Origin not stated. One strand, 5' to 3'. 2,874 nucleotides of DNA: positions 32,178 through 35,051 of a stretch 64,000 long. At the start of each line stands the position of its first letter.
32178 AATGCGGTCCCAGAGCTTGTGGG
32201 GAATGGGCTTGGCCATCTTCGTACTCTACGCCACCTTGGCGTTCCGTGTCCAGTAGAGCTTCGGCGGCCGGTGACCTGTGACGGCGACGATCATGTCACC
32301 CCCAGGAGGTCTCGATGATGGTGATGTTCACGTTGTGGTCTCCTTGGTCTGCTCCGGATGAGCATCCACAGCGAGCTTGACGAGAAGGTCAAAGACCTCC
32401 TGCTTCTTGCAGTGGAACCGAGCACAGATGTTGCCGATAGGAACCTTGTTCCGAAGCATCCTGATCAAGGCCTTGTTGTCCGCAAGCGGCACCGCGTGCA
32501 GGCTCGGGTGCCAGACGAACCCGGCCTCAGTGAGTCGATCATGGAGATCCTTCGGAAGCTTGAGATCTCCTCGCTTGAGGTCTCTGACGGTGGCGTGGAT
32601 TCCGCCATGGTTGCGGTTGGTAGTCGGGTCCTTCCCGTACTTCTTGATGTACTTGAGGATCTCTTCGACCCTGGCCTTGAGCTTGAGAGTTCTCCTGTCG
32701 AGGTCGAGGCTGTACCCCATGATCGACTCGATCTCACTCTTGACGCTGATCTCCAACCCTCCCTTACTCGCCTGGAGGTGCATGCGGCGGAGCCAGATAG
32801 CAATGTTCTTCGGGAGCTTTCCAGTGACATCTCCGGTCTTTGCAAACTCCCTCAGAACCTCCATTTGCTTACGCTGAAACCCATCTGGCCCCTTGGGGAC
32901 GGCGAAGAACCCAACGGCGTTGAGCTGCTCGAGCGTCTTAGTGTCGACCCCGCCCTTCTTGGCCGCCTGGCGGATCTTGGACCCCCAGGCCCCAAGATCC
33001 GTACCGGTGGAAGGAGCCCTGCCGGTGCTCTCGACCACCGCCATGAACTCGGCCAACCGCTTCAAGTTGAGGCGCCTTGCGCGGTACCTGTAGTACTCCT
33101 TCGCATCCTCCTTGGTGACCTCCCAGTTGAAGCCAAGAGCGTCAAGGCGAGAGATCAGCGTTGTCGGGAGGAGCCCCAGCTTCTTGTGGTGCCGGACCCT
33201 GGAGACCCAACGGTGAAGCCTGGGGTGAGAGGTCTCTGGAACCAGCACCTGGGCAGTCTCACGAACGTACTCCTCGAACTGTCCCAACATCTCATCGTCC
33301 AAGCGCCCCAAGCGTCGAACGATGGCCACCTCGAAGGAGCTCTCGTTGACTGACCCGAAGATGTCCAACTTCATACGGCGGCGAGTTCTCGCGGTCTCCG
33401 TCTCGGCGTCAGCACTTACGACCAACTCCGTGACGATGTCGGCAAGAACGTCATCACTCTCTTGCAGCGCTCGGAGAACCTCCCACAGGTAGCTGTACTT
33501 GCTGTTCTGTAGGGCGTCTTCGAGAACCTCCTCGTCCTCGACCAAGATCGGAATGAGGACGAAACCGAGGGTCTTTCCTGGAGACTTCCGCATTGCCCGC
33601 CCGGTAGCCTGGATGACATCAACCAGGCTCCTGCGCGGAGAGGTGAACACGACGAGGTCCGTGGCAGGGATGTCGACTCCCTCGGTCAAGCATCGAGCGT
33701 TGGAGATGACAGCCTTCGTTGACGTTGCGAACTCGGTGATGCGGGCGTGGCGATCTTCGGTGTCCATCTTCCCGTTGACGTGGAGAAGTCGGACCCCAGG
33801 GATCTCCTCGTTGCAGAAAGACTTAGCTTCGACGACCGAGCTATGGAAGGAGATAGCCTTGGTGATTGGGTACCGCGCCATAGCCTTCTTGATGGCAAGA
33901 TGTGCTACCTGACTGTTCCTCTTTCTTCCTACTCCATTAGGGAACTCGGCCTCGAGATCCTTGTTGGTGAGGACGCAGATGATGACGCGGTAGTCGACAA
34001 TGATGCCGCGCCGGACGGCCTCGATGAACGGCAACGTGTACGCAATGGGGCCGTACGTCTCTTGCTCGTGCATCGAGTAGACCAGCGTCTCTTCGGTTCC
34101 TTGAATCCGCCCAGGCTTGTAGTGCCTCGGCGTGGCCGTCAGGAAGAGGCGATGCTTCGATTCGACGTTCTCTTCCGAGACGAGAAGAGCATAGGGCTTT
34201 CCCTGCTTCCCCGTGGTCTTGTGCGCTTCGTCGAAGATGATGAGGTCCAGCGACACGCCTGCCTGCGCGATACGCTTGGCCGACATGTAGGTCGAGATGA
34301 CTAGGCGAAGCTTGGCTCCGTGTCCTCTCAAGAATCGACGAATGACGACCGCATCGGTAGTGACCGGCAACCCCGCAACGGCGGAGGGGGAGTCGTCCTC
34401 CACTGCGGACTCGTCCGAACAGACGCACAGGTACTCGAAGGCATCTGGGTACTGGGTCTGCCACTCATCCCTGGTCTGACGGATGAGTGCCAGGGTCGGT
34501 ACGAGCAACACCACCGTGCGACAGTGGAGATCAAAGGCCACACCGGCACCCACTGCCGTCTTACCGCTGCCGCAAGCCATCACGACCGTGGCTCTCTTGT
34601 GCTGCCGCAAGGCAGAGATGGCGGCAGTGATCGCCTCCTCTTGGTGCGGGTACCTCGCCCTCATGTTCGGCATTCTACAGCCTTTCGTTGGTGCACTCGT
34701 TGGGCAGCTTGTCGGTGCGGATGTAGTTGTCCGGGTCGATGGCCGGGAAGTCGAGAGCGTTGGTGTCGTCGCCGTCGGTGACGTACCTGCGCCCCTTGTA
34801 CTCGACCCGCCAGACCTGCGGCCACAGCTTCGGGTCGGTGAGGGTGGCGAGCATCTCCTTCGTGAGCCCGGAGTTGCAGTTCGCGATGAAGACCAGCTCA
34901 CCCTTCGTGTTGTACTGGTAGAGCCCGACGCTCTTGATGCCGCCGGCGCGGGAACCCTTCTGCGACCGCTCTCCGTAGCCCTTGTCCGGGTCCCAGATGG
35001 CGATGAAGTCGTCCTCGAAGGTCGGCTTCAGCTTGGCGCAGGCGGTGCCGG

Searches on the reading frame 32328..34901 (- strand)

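Call 29: search_protein_families(library=phrogs, proteins=[window:32328-34901:-], max_evalue=0.001)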
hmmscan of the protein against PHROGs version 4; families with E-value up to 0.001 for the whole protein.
window:32328-34901:- (857 aa): 6 families
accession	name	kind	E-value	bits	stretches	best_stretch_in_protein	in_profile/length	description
phrog_16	-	DNA, RNA and nucleotide metabolism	3.2e-43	149.1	1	77-449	267-596/986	DNA helicase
phrog_62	-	DNA, RNA and nucleotide metabolism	1.7e-12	46.7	1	82-258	696-849/1881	DNA helicase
phrog_9690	-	DNA, RNA and nucleotide metabolism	6.7e-12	46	1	326-444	142-261/306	DNA helicase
phrog_16694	-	unknown function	5.4e-07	28.9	1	85-309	277-488/1010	-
phrog_6819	-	DNA, RNA and nucleotide metabolism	1e-05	25.2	0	85-166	23-101/645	Holliday junction branch migration helicase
phrog_2488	-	DNA, RNA and nucleotide metabolism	0.00019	21.3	0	77-146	16-90/579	DNA helicase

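Call 30: search_protein_families(library=pfam, proteins=[window:32328-34901:-], max_evalue=0.001)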
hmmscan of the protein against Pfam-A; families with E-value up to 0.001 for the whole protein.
window:32328-34901:- (857 aa): 4 families
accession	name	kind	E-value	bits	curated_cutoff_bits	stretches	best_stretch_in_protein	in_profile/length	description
PF04851.21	ResIII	-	6.4e-20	72.1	22.5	1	84-259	5-163/164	Type III restriction enzyme, res subunit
PF03457.19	HA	-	1.6e-14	54.3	28.4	1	536-591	6-64/64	Helicase associated domain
PF00271.37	Helicase_C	-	3.6e-13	50.2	23.5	1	342-439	11-109/110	Helicase conserved C-terminal domain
PF00270.35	DEAD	-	3.8e-12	46.7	26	1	85-259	2-161/167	DEAD/DEAH box helicase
